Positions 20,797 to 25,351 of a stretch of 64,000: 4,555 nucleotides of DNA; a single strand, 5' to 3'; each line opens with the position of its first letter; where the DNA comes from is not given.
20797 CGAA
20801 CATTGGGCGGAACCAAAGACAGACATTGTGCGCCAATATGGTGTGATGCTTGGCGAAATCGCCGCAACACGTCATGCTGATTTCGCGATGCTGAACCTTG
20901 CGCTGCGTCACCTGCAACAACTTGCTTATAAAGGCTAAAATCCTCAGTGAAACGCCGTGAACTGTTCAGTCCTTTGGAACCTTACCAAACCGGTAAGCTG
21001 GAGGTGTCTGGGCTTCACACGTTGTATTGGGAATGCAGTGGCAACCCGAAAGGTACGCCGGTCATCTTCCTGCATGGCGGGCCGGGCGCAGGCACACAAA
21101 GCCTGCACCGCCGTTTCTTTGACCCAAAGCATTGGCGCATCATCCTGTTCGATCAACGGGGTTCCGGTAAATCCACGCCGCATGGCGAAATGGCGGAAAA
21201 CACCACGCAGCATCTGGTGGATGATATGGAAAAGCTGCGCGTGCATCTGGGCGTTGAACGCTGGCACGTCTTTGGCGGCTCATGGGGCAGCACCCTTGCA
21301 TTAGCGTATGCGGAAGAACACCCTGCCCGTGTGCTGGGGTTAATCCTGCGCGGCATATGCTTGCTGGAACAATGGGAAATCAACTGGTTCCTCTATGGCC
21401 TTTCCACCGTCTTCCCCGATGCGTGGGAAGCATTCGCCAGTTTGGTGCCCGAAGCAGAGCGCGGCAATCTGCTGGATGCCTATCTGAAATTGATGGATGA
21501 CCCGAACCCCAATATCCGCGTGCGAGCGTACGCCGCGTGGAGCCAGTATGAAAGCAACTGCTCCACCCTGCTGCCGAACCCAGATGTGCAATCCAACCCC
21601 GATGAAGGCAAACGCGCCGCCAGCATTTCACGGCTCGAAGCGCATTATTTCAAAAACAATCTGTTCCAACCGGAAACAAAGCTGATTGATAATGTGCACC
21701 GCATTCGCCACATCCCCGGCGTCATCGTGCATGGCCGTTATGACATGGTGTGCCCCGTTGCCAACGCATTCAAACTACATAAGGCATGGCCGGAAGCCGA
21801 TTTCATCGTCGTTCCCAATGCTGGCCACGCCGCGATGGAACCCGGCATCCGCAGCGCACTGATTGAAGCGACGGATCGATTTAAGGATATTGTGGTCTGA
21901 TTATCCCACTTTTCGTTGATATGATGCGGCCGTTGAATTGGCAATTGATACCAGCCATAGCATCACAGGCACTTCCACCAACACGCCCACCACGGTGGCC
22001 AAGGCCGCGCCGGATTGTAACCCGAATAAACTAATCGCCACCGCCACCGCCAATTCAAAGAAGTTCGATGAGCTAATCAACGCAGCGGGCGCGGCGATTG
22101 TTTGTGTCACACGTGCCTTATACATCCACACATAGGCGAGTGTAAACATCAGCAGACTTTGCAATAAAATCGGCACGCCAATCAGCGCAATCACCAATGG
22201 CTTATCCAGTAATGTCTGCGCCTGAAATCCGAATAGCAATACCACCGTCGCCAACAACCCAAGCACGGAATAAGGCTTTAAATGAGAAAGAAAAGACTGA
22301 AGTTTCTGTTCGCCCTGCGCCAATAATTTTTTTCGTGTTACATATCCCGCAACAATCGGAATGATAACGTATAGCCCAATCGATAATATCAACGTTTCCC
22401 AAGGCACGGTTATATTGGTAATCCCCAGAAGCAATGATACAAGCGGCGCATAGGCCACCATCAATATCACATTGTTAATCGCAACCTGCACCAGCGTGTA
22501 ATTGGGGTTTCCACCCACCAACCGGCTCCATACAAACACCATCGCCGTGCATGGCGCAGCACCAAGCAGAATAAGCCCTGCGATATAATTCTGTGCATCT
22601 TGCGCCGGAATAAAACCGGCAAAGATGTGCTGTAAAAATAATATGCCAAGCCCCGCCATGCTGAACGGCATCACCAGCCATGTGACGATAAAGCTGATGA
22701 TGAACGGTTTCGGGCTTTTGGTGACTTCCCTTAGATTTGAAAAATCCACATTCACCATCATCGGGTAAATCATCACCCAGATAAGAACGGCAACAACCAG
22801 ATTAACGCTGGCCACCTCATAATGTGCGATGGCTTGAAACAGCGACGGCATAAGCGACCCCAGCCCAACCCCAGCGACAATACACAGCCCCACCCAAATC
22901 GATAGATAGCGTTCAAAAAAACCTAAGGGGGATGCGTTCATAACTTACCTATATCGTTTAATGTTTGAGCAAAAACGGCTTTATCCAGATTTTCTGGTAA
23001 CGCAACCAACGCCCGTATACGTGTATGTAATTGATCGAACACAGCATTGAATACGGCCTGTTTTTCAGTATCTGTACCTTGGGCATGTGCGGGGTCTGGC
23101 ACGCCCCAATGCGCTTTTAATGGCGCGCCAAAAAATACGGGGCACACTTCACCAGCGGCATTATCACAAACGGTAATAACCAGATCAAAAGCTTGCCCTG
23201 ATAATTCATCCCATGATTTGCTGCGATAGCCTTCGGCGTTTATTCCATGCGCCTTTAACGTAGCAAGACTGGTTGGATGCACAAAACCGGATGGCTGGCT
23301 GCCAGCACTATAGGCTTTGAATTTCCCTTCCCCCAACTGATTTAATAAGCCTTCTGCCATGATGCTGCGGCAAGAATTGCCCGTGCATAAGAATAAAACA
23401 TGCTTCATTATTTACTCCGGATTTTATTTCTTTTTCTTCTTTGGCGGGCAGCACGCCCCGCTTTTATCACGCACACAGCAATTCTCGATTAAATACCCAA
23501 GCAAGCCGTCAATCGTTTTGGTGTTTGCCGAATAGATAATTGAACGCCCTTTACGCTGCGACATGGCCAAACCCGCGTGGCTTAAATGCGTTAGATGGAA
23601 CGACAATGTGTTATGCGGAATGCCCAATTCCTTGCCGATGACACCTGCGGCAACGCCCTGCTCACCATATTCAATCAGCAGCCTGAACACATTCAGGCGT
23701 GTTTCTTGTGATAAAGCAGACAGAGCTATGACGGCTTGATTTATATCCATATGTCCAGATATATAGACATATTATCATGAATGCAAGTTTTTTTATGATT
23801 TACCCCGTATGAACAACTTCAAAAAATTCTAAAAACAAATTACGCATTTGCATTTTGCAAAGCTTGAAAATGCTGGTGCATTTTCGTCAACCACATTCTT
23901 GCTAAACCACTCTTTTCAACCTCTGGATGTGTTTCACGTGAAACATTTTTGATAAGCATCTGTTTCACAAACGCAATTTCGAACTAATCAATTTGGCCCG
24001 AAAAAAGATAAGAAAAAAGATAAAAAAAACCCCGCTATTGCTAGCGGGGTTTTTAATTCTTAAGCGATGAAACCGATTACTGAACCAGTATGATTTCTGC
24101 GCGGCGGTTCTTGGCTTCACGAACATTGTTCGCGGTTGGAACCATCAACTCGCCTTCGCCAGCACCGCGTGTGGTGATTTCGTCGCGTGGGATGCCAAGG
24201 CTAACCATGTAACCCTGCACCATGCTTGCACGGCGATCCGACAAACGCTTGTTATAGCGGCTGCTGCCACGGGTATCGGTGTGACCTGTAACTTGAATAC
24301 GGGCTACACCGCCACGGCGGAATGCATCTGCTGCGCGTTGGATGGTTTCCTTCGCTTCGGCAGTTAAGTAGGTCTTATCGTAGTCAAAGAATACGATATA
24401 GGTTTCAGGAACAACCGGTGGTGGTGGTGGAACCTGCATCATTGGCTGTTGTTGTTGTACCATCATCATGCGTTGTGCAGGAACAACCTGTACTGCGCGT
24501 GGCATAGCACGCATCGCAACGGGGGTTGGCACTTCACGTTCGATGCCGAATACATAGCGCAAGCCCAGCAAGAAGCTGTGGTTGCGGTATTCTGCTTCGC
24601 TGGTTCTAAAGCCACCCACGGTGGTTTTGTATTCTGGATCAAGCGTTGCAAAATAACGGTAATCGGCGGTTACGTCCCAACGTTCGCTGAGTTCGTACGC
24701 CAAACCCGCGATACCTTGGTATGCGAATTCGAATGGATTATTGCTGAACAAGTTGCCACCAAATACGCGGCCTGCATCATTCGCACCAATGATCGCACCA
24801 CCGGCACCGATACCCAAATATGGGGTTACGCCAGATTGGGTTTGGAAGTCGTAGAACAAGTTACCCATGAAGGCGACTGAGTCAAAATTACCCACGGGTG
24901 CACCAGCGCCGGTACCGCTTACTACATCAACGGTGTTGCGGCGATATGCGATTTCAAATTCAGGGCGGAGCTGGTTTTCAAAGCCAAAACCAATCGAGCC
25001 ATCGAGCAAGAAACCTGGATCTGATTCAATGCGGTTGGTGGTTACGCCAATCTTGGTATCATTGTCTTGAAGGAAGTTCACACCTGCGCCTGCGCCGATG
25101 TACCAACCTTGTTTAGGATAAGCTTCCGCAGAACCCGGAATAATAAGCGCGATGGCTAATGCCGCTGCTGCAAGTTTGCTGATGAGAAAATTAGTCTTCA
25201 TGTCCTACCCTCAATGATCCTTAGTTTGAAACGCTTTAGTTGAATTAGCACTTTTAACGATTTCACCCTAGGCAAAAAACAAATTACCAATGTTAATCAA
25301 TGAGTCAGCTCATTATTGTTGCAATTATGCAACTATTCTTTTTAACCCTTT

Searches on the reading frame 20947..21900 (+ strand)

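Call 88: search_protein_families(library=pfam, proteins=[window:20947-21900:+], max_evalue=0.0001)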
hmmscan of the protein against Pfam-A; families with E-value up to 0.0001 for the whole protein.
window:20947-21900:+ (317 aa): 3 families
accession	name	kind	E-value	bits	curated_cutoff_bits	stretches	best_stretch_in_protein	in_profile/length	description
PF00561.26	Abhydrolase_1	-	5.4e-31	108.5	25.8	1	38-298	2-242/245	alpha/beta hydrolase fold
PF12697.13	Abhydrolase_6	-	3.6e-12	47.8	26.3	1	39-298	1-208/217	Alpha/beta hydrolase family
PF12146.15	Hydrolase_4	-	9.4e-12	45.2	27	1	61-295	30-233/239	Serine aminopeptidase, S33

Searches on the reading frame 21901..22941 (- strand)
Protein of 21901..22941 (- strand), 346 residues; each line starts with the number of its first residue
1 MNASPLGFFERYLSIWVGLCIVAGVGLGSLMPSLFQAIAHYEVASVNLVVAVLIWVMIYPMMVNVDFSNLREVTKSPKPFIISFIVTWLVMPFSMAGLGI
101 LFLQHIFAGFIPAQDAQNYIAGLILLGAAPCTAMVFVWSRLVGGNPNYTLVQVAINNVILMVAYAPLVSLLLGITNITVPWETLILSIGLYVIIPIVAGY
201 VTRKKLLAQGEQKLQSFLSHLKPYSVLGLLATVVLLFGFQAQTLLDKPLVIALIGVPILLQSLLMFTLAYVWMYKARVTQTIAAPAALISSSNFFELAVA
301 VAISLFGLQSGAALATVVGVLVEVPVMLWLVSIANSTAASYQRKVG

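Call 67: search_protein_families(library=pfam, proteins=[window:21901-22941:-], max_evalue=0.00001)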
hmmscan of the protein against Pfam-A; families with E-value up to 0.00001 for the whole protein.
window:21901-22941:- (346 aa): 2 families
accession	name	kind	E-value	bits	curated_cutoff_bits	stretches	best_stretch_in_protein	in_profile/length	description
PF01758.21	SBF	-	3.5e-39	134.9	24.3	1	52-245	2-189/191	Sodium Bile acid symporter family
PF13593.11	SBF_like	-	4.1e-08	33.3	25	1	19-317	5-291/313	SBF-like CPA transporter family (DUF4137)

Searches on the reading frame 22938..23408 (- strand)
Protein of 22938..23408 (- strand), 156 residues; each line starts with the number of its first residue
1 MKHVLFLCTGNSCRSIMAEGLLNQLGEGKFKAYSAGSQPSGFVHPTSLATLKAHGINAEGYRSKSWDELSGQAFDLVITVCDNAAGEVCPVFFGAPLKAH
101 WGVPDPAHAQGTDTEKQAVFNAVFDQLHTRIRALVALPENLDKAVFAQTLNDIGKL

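Call 4: search_protein_families(library=pfam, proteins=[window:22938-23408:-], max_evalue=1)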
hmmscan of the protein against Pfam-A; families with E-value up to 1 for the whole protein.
window:22938-23408:- (156 aa): 1 family
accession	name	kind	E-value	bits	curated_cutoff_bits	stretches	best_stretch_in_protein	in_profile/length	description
PF01451.26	LMWPc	-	1.7e-24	87.1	23.2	1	4-134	1-143/144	Low molecular weight phosphotyrosine protein phosphatase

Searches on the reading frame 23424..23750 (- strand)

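Call 4: search_protein_families(library=pfam, proteins=[window:23424-23750:-], max_evalue=1)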
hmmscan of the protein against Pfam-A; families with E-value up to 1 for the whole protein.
window:23424-23750:- (108 aa): 4 families
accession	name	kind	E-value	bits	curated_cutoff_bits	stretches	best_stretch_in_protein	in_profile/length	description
PF12840.13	HTH_20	-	1.3e-10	41.6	27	1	13-62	1-48/51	Helix-turn-helix domain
PF24038.1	DUF7347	-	0.066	13.9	27.6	1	9-57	4-53/77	Domain of unknown function (DUF7347)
PF01978.25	TrmB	-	0.078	13.3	25.6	1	21-75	13-64/68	Sugar-specific transcriptional regulator TrmB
PF01022.26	HTH_5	-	0.13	12.6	22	1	16-62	2-45/47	Bacterial regulatory protein, arsR family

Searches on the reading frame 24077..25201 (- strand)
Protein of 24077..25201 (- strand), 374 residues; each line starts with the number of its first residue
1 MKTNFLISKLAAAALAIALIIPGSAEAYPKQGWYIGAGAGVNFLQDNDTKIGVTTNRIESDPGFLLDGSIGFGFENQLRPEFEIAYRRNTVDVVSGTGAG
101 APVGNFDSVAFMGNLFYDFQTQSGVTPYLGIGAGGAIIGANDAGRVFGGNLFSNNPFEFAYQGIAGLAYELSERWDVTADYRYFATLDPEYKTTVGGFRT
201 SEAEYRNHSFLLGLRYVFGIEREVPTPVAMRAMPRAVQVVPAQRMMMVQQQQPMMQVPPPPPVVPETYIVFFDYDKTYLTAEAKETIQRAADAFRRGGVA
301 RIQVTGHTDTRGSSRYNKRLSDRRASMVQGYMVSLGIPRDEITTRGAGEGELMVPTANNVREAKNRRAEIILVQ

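Call 4: search_protein_families(library=pfam, proteins=[window:24077-25201:-], max_evalue=1)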
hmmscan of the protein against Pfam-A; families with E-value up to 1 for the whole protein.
window:24077-25201:- (374 aa): 7 families
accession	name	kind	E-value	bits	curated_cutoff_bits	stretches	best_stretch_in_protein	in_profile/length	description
PF00691.25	OmpA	-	6.4e-20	71.8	27.2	1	271-366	1-98/98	OmpA family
PF13505.12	OMP_b-brl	-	2.2e-15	57.7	28.7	1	12-218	2-175/175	Outer membrane protein beta-barrel domain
PF01617.23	Surface_Ag_2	-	6.3e-07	29.6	22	1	108-193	135-210/247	Surface antigen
PF02462.21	Opacity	-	2.3e-05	24.9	21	1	114-185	35-104/126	Opacity family porin protein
PF09411.16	PagL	-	0.0001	22.8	23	1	116-183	50-111/136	Lipid A 3-O-deacylase (PagL)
PF01389.23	OmpA_membrane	-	0.00085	19.6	21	1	164-219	129-177/180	OmpA-like transmembrane domain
PF03922.20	OmpW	-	0.21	12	24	1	114-191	90-167/195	OmpW family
